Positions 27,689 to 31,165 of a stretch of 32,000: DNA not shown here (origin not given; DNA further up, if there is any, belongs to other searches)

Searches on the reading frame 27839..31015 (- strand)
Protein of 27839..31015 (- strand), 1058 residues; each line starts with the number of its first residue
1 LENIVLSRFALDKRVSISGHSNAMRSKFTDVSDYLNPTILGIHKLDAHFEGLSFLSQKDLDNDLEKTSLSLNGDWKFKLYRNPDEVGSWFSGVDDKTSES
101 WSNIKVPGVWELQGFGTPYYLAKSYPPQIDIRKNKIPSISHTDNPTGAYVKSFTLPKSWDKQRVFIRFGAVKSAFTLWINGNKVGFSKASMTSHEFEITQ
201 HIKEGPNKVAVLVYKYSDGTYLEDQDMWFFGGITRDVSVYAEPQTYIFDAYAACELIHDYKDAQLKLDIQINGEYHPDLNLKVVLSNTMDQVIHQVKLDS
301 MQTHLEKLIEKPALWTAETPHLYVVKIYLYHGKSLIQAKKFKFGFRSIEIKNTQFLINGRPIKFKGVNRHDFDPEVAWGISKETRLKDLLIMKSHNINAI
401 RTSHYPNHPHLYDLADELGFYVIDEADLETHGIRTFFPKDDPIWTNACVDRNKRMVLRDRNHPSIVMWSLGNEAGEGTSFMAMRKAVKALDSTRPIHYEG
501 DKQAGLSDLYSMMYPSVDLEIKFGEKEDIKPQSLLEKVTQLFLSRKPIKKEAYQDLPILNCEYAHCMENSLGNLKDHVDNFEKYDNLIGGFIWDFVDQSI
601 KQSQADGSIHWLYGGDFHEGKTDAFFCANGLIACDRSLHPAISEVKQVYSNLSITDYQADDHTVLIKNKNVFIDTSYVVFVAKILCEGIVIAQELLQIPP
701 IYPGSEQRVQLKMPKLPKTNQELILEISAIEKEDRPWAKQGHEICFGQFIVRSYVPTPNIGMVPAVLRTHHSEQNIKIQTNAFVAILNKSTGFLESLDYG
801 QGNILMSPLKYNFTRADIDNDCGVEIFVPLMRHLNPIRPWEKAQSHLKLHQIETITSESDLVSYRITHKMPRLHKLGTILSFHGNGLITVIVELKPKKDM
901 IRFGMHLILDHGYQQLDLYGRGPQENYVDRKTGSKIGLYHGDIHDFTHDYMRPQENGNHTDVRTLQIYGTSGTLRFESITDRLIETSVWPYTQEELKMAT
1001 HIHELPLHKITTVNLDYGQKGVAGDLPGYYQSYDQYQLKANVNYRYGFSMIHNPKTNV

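Call 3: search_protein_families(library=pfam, proteins=[window:27839-31015:-], max_evalue=1)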
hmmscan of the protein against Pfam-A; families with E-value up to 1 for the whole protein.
window:27839-31015:- (1058 aa): 8 families
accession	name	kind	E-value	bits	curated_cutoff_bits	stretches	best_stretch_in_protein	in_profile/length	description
PF02836.23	Glyco_hydro_2_C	-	1.3e-90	304.1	21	1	348-653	1-301/302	Glycosyl hydrolases family 2, TIM barrel domain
PF02929.23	Bgal_small_N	-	4.6e-56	190.7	25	1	781-1050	3-248/248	Beta galactosidase small chain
PF02837.24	Glyco_hydro_2_N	-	2.6e-37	128.8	28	1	70-243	3-169/169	Glycosyl hydrolases family 2, sugar binding domain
PF16353.11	LacZ_4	-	2.6e-19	69.7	27.3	1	665-751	2-86/87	Beta-galactosidase, domain 4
PF00703.27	Glyco_hydro_2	-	1.2e-12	49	23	1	245-346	1-109/109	Glycosyl hydrolases family 2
PF22666.2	Glyco_hydro_2_N2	-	1.1e-06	29.2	27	1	146-214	49-118/167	Glycosyl hydrolase 2 galactose-binding domain-like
PF13364.12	BetaGal_ABD2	-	0.036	15.3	23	1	144-214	34-107/112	Beta-galactosidase second all-beta domain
PF23192.1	NOMO_12th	-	0.064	14.4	27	1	263-305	4-47/98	NOMO C-terminal transthyretin-like domain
